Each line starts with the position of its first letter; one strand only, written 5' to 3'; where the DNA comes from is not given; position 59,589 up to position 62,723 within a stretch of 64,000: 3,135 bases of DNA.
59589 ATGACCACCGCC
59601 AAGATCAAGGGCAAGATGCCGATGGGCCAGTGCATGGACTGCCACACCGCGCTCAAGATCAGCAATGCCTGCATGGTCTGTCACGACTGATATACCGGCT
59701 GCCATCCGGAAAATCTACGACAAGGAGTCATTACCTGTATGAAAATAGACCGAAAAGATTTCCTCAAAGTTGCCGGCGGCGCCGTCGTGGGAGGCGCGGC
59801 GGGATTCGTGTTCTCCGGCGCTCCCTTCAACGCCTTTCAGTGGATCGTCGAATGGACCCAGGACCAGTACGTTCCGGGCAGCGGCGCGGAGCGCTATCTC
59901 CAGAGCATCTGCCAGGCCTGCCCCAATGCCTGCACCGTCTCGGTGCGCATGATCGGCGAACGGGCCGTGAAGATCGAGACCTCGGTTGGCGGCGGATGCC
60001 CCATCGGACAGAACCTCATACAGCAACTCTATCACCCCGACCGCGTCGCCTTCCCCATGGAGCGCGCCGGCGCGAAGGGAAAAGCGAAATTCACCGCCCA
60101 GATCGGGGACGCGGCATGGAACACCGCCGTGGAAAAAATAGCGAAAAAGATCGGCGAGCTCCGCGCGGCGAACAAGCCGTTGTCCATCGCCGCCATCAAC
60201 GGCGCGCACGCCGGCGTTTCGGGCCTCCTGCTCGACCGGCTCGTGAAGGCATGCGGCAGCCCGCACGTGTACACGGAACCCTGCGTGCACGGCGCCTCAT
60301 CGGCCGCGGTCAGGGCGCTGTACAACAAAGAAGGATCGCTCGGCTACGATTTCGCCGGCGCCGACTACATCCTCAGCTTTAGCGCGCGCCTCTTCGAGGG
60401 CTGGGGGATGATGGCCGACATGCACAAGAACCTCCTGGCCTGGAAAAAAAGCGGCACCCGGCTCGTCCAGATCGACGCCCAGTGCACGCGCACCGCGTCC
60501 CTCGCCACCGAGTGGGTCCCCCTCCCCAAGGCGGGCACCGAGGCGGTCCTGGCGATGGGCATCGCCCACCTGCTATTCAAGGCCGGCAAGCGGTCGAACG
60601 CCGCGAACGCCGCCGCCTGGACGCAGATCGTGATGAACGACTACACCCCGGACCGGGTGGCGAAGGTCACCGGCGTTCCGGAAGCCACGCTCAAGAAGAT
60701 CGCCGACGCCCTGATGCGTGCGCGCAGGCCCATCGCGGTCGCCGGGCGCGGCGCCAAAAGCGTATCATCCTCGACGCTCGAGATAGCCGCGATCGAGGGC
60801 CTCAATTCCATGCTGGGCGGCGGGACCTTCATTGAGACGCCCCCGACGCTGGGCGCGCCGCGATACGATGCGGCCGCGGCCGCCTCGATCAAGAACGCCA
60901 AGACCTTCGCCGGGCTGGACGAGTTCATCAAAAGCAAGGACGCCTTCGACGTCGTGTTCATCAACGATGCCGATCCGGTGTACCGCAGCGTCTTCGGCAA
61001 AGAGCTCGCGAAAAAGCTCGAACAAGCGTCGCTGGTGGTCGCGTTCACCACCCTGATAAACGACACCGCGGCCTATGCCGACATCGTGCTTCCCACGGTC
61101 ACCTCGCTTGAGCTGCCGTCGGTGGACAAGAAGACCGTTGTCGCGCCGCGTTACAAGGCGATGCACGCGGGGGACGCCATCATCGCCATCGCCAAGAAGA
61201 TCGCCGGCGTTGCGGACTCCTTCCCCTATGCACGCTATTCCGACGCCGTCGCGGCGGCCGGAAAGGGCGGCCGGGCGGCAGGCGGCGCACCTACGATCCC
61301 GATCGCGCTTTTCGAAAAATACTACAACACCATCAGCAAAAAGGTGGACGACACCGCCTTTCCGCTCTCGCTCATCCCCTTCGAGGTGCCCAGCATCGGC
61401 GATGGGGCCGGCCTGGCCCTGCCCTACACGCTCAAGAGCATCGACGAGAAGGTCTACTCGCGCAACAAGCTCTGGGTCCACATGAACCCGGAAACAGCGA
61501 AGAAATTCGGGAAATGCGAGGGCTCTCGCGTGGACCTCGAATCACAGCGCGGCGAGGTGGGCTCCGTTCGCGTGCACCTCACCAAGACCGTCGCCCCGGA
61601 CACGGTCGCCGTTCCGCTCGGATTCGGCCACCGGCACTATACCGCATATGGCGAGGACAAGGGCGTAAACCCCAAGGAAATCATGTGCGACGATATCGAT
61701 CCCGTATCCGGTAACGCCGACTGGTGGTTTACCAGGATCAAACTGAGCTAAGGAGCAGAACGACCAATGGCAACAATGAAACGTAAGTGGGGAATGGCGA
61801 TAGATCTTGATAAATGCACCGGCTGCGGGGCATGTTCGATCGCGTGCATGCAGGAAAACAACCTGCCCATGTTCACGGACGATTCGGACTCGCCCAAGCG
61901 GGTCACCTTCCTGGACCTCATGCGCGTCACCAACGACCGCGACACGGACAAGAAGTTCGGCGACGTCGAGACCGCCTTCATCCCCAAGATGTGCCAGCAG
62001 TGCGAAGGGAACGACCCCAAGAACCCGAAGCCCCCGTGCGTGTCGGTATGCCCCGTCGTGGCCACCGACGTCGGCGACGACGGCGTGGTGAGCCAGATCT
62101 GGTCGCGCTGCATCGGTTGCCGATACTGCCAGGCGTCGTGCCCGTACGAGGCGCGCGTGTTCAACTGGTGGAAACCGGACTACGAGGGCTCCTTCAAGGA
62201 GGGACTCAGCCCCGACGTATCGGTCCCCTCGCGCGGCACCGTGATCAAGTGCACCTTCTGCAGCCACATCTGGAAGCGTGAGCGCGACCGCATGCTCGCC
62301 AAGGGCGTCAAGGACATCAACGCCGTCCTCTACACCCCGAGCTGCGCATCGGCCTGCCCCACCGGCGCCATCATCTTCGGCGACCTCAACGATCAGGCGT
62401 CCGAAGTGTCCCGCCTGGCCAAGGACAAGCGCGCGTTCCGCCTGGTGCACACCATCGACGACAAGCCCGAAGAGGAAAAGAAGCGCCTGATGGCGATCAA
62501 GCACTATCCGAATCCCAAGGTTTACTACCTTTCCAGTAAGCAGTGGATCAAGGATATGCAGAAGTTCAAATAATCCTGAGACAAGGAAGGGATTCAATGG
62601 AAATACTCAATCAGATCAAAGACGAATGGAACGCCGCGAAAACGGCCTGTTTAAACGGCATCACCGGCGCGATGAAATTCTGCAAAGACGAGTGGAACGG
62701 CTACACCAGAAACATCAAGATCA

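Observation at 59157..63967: Minimal four-gene Qrc/ACIII-like respiratory module with a pentaheme subunit, closed by a strong terminator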

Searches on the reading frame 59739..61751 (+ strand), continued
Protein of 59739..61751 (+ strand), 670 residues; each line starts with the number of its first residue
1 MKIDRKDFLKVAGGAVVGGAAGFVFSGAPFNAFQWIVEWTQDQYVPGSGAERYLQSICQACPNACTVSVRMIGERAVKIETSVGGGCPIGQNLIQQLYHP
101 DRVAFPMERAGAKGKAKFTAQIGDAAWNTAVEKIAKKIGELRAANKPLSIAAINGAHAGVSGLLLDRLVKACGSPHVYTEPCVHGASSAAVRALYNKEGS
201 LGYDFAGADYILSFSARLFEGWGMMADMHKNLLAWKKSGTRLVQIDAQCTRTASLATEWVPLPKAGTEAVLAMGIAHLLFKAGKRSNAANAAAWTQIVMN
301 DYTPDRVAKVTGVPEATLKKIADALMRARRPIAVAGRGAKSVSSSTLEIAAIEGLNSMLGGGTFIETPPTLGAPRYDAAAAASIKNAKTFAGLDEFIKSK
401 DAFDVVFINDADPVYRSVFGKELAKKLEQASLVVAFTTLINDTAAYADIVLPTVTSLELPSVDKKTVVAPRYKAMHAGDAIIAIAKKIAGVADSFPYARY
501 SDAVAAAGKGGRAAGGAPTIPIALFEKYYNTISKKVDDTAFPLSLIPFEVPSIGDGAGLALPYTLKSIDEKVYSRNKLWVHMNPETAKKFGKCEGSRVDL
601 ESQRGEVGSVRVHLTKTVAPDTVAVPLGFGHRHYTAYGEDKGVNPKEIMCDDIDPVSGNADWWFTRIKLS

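Call 84: search_protein_families(library=ncbifam, proteins=[L092:7330-7941:+, L092:10234-11037:+, L092:11080-12321:+, L093:7143-7949:+, L093:10433-11257:+, L093:11293-12534:+, L057:7248-7799:+, L057:3843-6329:+, L057:6301-7011:+, L057:7899-8846:+], max_evalue=1e-8)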
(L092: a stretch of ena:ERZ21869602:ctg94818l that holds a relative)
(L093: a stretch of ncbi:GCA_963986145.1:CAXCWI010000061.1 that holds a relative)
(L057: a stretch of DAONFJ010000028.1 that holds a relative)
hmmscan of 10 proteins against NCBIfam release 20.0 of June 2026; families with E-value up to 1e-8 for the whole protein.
L092:7330-7941:+ (203 aa): 1 family
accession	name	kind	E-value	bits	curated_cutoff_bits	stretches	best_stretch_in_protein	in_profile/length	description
NF041781.1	mnquin_red_QrcA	equivalog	1.2e-80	269.2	180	1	14-203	2-174/174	menaquinone reductase multiheme cytochrome c subunit QrcA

L092:10234-11037:+ (267 aa): 15 families
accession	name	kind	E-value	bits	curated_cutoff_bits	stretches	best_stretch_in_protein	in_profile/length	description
NF041782.1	mnquin_red_QrcC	equivalog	6.3e-134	445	400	1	9-258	1-239/239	menaquinone reductase iron-sulfur cluster-binding subunit QrcC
NF045797.1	DsrO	equivalog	6.4e-43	146.9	200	1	3-244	38-234/235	sulfate reduction electron transfer complex DsrMKJOP subunit DsrO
TIGR03149.1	cyt_nit_nrfC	equivalog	4e-32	111.4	377.6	1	3-128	33-145/225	cytochrome c nitrite reductase Fe-S protein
NF041715.1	arsenate_red_ArrB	equivalog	7.8e-32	110.7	450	1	8-130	2-109/233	arsenate respiratory reductase iron-sulfur subunit ArrB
NF011569.0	PRK14993.1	equivalog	6.9e-27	94.4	416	1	4-128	39-150/244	tetrathionate reductase subunit TtrB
NF008134.0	PRK10882.1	equivalog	5.2e-23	81.6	263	1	4-203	34-209/329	hydrogenase 2 operon protein HybA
TIGR02951.1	DMSO_dmsB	equivalog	6.7e-18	65.2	214.1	1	8-128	1-115/161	DMSO/selenate family reductase complex B subunit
NF038355.1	FDH3_beta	equivalog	2.7e-16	60.1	240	1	11-204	5-166/180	formate dehydrogenase FDH3 subunit beta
NF045715.1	sulf_resp_HmcB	equivalog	4.3e-14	52.3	420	1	5-158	33-189/307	sulfate respiration complex iron-sulfur protein HmcB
NF007658.0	PRK10330.1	equivalog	1.8e-13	50.4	260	1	11-165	5-139/181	electron transport protein HydN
TIGR03478.1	DMSO_red_II_bet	subfamily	2.8e-12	46.2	480.7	0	57-128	114-182/321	DMSO reductase family type II enzyme, iron-sulfur subunit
NF042979.1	EthbenzDh_ebdB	equivalog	6.6e-11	41.7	740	0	60-129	140-205/354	ethylbenzene dehydrogenase subunit beta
TIGR01582.1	FDH-beta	equivalog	2.7e-10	39.8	334.7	0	4-124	17-140/283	formate dehydrogenase subunit beta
NF045766.1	PhenlGlyoxDHPadI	equivalog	3.8e-09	35.8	700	1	13-124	9-102/443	NADH-dependent phenylglyoxylate dehydrogenase subunit beta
TIGR01660.1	narH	equivalog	8.3e-09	34.4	524.05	0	61-129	171-235/492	nitrate reductase subunit beta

L092:11080-12321:+ (413 aa): 3 families
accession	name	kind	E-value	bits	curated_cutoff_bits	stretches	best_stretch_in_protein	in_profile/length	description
NF041784.1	mnquin_red_QrcD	equivalog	5.5e-202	671.4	570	1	1-409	1-408/408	menaquinone reductase integral membrane subunit QrcD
NF008133.1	PRK10881.1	equivalog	6.3e-29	101.6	450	1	19-404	13-376/377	Ni/Fe-hydrogenase cytochrome b subunit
NF045714.1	sulf_resp_HmcC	equivalog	1.3e-25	90.5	550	1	25-405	8-371/376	sulfate respiration complex protein HmcC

L093:7143-7949:+ (268 aa): 1 family
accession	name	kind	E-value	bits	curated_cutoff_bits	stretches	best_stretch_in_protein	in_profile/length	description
NF041781.1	mnquin_red_QrcA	equivalog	2.6e-74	248.5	180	1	43-220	2-162/174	menaquinone reductase multiheme cytochrome c subunit QrcA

L093:10433-11257:+ (274 aa): 14 families
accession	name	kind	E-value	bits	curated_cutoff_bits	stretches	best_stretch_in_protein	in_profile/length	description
NF041782.1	mnquin_red_QrcC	equivalog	4.7e-132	438.9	400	1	13-263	1-238/239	menaquinone reductase iron-sulfur cluster-binding subunit QrcC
NF045797.1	DsrO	equivalog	8.9e-43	146.4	200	1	3-250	34-234/235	sulfate reduction electron transfer complex DsrMKJOP subunit DsrO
TIGR03149.1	cyt_nit_nrfC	equivalog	1.4e-31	109.6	377.6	1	5-134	31-145/225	cytochrome c nitrite reductase Fe-S protein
NF041715.1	arsenate_red_ArrB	equivalog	7.4e-31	107.5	450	1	12-137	2-110/233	arsenate respiratory reductase iron-sulfur subunit ArrB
NF011569.0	PRK14993.1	equivalog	2e-25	89.7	416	1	8-134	39-150/244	tetrathionate reductase subunit TtrB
NF008134.0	PRK10882.1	equivalog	4e-24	85.3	263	1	7-209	33-209/329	hydrogenase 2 operon protein HybA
TIGR02951.1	DMSO_dmsB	equivalog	1.5e-18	67.4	214.1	1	12-134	1-115/161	DMSO/selenate family reductase complex B subunit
TIGR03478.1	DMSO_red_II_bet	subfamily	9.5e-14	51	480.7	1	53-134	106-182/321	DMSO reductase family type II enzyme, iron-sulfur subunit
NF045715.1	sulf_resp_HmcB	equivalog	1.9e-13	50.2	420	1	13-207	37-197/307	sulfate respiration complex iron-sulfur protein HmcB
NF042979.1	EthbenzDh_ebdB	equivalog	3.1e-13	49.3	740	0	62-252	138-277/354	ethylbenzene dehydrogenase subunit beta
NF038355.1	FDH3_beta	equivalog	2.7e-12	47.1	240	1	17-210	7-166/180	formate dehydrogenase FDH3 subunit beta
TIGR01582.1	FDH-beta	equivalog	6.2e-11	41.9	334.7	0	4-132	13-142/283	formate dehydrogenase subunit beta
TIGR01660.1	narH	equivalog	7.7e-10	37.8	524.05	0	64-136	170-236/492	nitrate reductase subunit beta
NF045766.1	PhenlGlyoxDHPadI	equivalog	5.2e-09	35.4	700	0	15-129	7-101/443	NADH-dependent phenylglyoxylate dehydrogenase subunit beta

L093:11293-12534:+ (413 aa): 3 families
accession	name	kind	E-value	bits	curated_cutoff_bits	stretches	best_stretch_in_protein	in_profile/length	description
NF041784.1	mnquin_red_QrcD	equivalog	3.2e-203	675.5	570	1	1-409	1-408/408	menaquinone reductase integral membrane subunit QrcD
NF045714.1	sulf_resp_HmcC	equivalog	1.5e-32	113.3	550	1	23-404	6-370/376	sulfate respiration complex protein HmcC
NF008133.1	PRK10881.1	equivalog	1.3e-25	90.7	450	1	22-404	16-376/377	Ni/Fe-hydrogenase cytochrome b subunit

L057:7248-7799:+ (183 aa): 1 family
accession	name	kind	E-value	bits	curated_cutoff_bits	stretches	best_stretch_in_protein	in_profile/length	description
NF041781.1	mnquin_red_QrcA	equivalog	5.8e-16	58.6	180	1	31-183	24-174/174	menaquinone reductase multiheme cytochrome c subunit QrcA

L057:3843-6329:+ (828 aa): 17 families
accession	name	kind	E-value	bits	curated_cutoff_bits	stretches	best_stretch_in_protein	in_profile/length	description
TIGR01553.1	formate-DH-alph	equivalog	0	1012.9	814.2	1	1-805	203-1009/1009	formate dehydrogenase-N subunit alpha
NF041513.1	formate_DH_Act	exception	6.5e-218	726.1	1400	2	143-810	373-1053/1067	formate dehydrogenase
TIGR01591.1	Fdh-alpha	equivalog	3.6e-73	246.8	666.25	4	2-103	138-238/672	formate dehydrogenase subunit alpha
NF047855.1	AssmNtatRedNasC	equivalog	1.2e-47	162.6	1100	3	7-105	169-265/708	assimilatory nitrate reductase catalytic subunit NasC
NF010055.0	PRK13532.1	equivalog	1.8e-29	102.6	904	2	5-252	192-419/830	nitrate reductase catalytic subunit NapA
TIGR01706.1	NAPA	equivalog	2.8e-28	98.7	930.55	2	5-253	192-420/830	periplasmic nitrate reductase subunit alpha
TIGR01701.1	Fdhalpha-like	subfamily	2e-26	92.4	582.15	1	2-254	181-401/744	FdhF/YdeP family oxidoreductase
NF041323.1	Nitr_red_NasA_Halo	equivalog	8.2e-22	77.5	1000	1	3-104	136-237/673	assimilatory nitrate reductase NasA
TIGR02166.1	dmsA_ynfE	subfamily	4e-20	71.5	777.7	1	7-103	199-299/794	DMSO/selenate family reductase complex A subunit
TIGR03479.1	DMSO_red_II_alp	subfamily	1.9e-17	62.7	984.75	1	5-462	210-645/913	molybdopterin-dependent oxidoreductase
NF012032.0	PRK15488.1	equivalog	5.4e-15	54.5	694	1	16-104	193-282/759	thiosulfate reductase PhsA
NF041885.1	selenate_YnfE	exception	7.9e-14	50.4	1675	0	10-103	209-306/805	selenate/tellurate reductase subunit YnfE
NF007406.0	PRK09939.1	equivalog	3.8e-13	48.5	1473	1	172-252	336-412/759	acid resistance putative oxidoreductase YdeP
NF041884.1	selenate_YnfF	exception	8e-13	47.2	1650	0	10-102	202-298/798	selenate/tellurate reductase subunit YnfF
NF011566.1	PRK14990.1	exception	2e-11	42.6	1600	0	4-103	216-319/814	dimethylsulfoxide reductase subunit A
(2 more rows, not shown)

L057:6301-7011:+ (236 aa): 10 families
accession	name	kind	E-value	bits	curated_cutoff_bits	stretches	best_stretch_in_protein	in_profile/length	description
TIGR01582.1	FDH-beta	equivalog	7.9e-40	136.7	334.7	1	10-220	22-230/283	formate dehydrogenase subunit beta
NF045715.1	sulf_resp_HmcB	equivalog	1.4e-24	86.8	420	1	9-191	36-211/307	sulfate respiration complex iron-sulfur protein HmcB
NF008134.0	PRK10882.1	equivalog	2.7e-24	85.9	263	1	12-201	41-234/329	hydrogenase 2 operon protein HybA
TIGR02951.1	DMSO_dmsB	equivalog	3.1e-21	76.1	214.1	1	11-177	3-152/161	DMSO/selenate family reductase complex B subunit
NF011569.0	PRK14993.1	equivalog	5e-13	49.1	416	1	11-177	45-187/244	tetrathionate reductase subunit TtrB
TIGR03478.1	DMSO_red_II_bet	subfamily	1.3e-12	47.2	480.7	1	76-176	125-218/321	DMSO reductase family type II enzyme, iron-sulfur subunit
NF042979.1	EthbenzDh_ebdB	equivalog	1.9e-11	43.4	740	1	77-176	148-240/354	ethylbenzene dehydrogenase subunit beta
TIGR03149.1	cyt_nit_nrfC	equivalog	3.1e-11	43.1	377.6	1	59-177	71-183/225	cytochrome c nitrite reductase Fe-S protein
NF041715.1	arsenate_red_ArrB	equivalog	9.2e-10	38.4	450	0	145-178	160-193/233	arsenate respiratory reductase iron-sulfur subunit ArrB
TIGR01660.1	narH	equivalog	7.6e-09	34.5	524.05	1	36-169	140-263/492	nitrate reductase subunit beta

L057:7899-8846:+ (315 aa): 2 families
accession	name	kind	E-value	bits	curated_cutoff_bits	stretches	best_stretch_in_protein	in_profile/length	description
NF002925.0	PRK03564.1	equivalog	9.3e-16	58.4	426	1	109-307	104-294/309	formate dehydrogenase accessory protein FdhE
TIGR01562.1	FdhE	equivalog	3.8e-15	56.3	187.65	1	192-307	171-294/305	formate dehydrogenase accessory protein FdhE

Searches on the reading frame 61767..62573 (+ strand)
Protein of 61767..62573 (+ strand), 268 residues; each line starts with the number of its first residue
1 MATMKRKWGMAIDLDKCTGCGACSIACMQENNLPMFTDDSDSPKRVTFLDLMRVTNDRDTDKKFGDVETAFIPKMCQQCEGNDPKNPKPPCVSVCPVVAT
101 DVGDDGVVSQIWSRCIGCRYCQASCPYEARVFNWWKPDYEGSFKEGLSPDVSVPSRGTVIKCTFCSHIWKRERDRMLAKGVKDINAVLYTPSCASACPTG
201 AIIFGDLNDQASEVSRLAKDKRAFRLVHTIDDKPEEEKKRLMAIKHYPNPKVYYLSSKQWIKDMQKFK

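Call 3: search_protein_families(library=ncbifam, proteins=[window:61767-62573:+], max_evalue=0.001)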
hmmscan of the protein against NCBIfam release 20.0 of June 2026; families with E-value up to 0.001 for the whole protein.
window:61767-62573:+ (268 aa): 36 families (the best 25 are shown)
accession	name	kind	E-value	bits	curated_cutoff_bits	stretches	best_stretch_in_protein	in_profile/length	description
NF041782.1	mnquin_red_QrcC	equivalog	1.8e-83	279.9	400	1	8-264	1-234/239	menaquinone reductase iron-sulfur cluster-binding subunit QrcC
NF045797.1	DsrO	equivalog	6.8e-38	130.4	200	1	3-228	39-223/235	sulfate reduction electron transfer complex DsrMKJOP subunit DsrO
NF041715.1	arsenate_red_ArrB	equivalog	6.6e-29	101.1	450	1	7-236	2-222/233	arsenate respiratory reductase iron-sulfur subunit ArrB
TIGR03149.1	cyt_nit_nrfC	equivalog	7.3e-28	97.4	377.6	2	5-133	36-145/225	cytochrome c nitrite reductase Fe-S protein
NF008134.0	PRK10882.1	equivalog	2.6e-24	85.9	263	2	6-137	37-168/329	hydrogenase 2 operon protein HybA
NF011569.0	PRK14993.1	equivalog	4.1e-24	85.3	416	1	4-133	40-150/244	tetrathionate reductase subunit TtrB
TIGR02951.1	DMSO_dmsB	equivalog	5.8e-20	71.9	214.1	1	8-133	2-115/161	DMSO/selenate family reductase complex B subunit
NF045715.1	sulf_resp_HmcB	equivalog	8.1e-16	58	420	1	8-209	37-200/307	sulfate respiration complex iron-sulfur protein HmcB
NF038355.1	FDH3_beta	equivalog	3.5e-15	56.5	240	1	11-214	6-170/180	formate dehydrogenase FDH3 subunit beta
TIGR01660.1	narH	equivalog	7.8e-12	44.3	524.05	1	58-135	165-236/492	nitrate reductase subunit beta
NF042979.1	EthbenzDh_ebdB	equivalog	8.5e-12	44.6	740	1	70-133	147-204/354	ethylbenzene dehydrogenase subunit beta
NF007658.0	PRK10330.1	equivalog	3.9e-11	42.8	260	1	12-131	7-105/181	electron transport protein HydN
TIGR01582.1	FDH-beta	equivalog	1.1e-10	41.1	334.7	1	10-130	24-141/283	formate dehydrogenase subunit beta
TIGR03478.1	DMSO_red_II_bet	subfamily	2.2e-10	40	480.7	1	63-134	118-183/321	DMSO reductase family type II enzyme, iron-sulfur subunit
NF045766.1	PhenlGlyoxDHPadI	equivalog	3.8e-10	39.1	700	1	10-130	7-103/443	NADH-dependent phenylglyoxylate dehydrogenase subunit beta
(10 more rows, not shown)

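Call 4: search_protein_families(library=pfam, proteins=[window:61767-62573:+], max_evalue=0.001)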
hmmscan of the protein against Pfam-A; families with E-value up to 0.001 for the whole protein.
window:61767-62573:+ (268 aa): 9 families
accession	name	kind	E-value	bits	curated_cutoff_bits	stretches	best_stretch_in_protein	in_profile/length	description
PF12838.12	Fer4_7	-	2.8e-12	47.4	27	2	114-201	1-52/52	4Fe-4S dicluster domain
PF13237.11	Fer4_10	-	7.2e-12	45.5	25.5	1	10-96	2-53/53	4Fe-4S dicluster domain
PF00037.32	Fer4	-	2.8e-10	40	21.1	2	111-129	4-22/24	4Fe-4S binding domain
PF13187.11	Fer4_9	-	8.6e-10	38.9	27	1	114-202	1-52/52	4Fe-4S dicluster domain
PF12797.12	Fer4_2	-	5.4e-09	35.9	24.5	2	8-27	1-20/22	4Fe-4S binding domain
PF13183.11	Fer4_8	-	3.6e-08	34.3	27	0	14-97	2-66/68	4Fe-4S dicluster domain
PF25160.1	LdpA_Fe-S-bd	-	3.1e-07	30.5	27.6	1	86-128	4-41/49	LdpA Fe-S cluster-binding domain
PF12837.12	Fer4_6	-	1.3e-05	25.4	25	1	11-27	3-19/24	4Fe-4S binding domain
PF13247.11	Fer4_11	-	0.00014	22.5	26.2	1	68-134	2-63/100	4Fe-4S dicluster domain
